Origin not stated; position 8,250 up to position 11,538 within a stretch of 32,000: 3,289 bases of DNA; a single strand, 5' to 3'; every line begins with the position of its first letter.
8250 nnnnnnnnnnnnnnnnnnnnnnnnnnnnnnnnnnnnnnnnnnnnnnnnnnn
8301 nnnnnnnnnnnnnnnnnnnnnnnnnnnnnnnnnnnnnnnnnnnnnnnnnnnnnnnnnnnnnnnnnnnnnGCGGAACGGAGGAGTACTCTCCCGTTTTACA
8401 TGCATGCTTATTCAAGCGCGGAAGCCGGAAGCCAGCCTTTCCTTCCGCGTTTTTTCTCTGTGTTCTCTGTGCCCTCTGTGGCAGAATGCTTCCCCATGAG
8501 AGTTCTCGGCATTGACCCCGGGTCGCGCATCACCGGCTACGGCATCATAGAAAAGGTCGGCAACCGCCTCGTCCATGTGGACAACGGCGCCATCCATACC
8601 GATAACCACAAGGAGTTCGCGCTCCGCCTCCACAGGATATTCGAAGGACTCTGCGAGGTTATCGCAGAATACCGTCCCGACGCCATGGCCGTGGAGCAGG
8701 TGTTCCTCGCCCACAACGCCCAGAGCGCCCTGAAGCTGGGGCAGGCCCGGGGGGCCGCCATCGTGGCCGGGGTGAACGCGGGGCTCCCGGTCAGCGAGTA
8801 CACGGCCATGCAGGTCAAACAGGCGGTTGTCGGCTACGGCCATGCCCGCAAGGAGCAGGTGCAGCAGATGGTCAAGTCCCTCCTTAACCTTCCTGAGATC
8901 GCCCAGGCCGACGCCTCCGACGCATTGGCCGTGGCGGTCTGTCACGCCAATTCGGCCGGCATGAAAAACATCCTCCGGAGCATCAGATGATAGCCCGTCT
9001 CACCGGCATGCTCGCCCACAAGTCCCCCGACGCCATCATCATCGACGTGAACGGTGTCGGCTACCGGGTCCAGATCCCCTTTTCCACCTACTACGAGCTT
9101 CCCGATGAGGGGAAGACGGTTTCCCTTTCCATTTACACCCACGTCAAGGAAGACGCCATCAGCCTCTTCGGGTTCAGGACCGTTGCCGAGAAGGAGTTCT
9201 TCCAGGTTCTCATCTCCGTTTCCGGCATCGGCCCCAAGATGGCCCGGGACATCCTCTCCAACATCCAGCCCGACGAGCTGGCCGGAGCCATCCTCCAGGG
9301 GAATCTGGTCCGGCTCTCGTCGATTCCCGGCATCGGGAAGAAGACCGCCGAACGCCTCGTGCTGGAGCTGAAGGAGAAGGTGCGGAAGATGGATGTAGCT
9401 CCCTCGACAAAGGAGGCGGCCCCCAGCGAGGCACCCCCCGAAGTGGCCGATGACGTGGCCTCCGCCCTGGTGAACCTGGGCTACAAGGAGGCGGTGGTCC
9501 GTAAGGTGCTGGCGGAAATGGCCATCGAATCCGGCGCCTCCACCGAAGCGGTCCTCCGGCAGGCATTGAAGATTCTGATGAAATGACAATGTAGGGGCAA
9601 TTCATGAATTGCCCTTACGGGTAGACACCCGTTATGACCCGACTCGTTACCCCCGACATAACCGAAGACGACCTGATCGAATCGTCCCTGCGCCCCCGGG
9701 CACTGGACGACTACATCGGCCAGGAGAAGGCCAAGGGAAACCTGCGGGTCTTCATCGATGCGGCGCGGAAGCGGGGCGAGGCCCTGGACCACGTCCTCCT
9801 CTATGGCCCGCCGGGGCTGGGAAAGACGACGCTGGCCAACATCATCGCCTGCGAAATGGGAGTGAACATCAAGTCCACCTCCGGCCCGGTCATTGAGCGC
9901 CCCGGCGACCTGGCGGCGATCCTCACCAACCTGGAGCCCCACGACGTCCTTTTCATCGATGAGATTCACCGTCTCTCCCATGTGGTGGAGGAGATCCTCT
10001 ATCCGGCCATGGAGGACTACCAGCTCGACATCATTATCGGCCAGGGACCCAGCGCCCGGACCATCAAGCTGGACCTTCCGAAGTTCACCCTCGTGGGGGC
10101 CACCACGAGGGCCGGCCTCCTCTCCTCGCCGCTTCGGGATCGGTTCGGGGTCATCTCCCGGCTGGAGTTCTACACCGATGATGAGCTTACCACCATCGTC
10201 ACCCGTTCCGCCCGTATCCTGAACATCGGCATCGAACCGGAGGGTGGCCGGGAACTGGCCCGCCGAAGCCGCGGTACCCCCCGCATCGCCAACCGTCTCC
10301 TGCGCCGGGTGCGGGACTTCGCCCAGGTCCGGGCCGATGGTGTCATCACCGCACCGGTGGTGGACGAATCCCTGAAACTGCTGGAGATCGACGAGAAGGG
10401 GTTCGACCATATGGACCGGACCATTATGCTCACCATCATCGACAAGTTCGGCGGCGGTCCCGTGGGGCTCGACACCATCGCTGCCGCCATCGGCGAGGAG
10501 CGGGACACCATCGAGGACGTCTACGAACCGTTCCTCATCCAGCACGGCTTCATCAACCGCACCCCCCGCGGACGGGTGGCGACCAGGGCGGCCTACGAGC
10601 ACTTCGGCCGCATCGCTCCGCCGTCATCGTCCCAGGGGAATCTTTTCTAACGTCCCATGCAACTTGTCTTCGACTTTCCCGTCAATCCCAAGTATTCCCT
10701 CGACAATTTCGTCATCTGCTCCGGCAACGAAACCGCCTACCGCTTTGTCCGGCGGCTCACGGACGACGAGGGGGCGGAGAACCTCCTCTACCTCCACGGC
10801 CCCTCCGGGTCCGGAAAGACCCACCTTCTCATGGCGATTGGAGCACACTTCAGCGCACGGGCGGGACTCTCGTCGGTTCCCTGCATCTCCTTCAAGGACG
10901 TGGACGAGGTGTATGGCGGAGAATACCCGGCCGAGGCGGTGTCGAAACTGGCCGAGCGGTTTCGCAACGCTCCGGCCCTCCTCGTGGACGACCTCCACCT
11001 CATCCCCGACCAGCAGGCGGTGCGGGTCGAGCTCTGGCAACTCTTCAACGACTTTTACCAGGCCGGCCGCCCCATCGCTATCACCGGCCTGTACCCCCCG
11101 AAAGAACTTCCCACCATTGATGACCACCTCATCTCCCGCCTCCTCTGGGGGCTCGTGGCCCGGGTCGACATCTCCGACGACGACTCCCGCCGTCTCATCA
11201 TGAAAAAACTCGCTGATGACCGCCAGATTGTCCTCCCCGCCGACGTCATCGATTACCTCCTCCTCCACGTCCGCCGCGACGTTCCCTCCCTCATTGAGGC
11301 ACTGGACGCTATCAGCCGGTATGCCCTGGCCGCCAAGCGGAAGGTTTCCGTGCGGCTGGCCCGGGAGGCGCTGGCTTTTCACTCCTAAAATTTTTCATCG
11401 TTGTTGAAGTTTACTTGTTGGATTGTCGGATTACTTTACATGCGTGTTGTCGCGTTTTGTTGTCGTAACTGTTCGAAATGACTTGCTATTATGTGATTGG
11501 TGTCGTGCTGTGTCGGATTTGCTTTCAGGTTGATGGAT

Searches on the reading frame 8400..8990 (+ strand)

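Call 45: search_protein_families(library=pfam, proteins=[window:8400-8990:+], max_evalue=0.00001)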
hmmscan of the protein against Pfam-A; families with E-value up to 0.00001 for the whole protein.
window:8400-8990:+ (196 aa): 1 family
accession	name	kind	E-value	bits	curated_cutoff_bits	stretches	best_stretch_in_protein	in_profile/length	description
PF02075.23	RuvC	-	7.3e-57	191.9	22.2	1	35-182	1-148/148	Crossover junction endodeoxyribonuclease RuvC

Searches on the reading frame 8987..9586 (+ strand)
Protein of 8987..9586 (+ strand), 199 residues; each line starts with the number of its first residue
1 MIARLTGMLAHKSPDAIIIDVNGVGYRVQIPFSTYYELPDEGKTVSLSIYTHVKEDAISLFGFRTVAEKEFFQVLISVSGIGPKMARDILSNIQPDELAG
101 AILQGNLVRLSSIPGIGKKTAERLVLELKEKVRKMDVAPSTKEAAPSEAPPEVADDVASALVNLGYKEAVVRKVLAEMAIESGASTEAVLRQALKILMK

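Call 45: search_protein_families(library=pfam, proteins=[window:8987-9586:+], max_evalue=0.00001)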
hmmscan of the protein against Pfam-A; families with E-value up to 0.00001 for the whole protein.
window:8987-9586:+ (199 aa): 4 families
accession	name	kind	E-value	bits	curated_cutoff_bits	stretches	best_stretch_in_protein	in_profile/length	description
PF01330.27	RuvA_N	-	4.2e-24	84.9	23.6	1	1-62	1-61/61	RuvA N terminal domain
PF14520.12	HHH_5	-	5.7e-17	62.4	27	1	72-130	1-57/57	Helix-hairpin-helix domain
PF07499.19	RuvA_C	-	4.3e-13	50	24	1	153-198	2-47/47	RuvA, C-terminal domain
PF00633.29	HHH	-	3.7e-09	36.4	24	0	75-91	13-29/30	Helix-hairpin-helix motif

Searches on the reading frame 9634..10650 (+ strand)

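Call 45: search_protein_families(library=pfam, proteins=[window:9634-10650:+], max_evalue=0.00001)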
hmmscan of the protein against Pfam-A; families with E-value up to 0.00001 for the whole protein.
window:9634-10650:+ (338 aa): 5 families
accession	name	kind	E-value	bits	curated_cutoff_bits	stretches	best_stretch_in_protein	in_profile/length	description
PF05496.18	RuvB_N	-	3.3e-84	280.9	27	1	19-177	1-159/159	Holliday junction DNA helicase RuvB P-loop domain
PF17864.7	AAA_lid_4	-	3.1e-32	110.6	27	1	180-253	1-74/74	RuvB AAA lid domain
PF05491.19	RuvB_C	-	2e-26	92.2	24.7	1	254-324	1-71/72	RuvB C-terminal winged helix domain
PF00004.35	AAA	-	3.9e-21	76.3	21.2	1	54-176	1-128/131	ATPase family associated with various cellular activities (AAA)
PF07728.20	AAA_5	-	4.8e-08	33.5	22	0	99-171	63-139/139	AAA domain (dynein-related subfamily)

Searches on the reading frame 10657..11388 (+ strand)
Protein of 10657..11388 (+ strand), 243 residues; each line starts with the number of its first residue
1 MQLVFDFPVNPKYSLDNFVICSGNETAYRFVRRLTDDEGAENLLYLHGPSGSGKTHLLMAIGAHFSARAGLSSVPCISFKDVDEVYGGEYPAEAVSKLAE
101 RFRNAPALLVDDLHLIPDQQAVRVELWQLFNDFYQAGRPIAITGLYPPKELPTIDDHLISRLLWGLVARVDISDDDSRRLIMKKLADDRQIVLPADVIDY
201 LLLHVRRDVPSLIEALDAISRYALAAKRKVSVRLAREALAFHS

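Call 45: search_protein_families(library=pfam, proteins=[window:10657-11388:+], max_evalue=0.00001)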
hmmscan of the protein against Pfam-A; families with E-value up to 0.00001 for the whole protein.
window:10657-11388:+ (243 aa): 3 families
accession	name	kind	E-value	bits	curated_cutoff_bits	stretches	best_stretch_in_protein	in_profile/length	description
PF00308.24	Bac_DnaA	-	7e-26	91.8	23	1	10-168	2-161/162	Bacterial DnaA ATPAse domain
PF22688.2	Hda_lid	-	5.1e-12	46.1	27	1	175-239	1-65/65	Hda, lid domain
PF01695.23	IstB_IS21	-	1.7e-06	28.1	24.1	1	39-143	91-191/238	IstB-like ATP binding protein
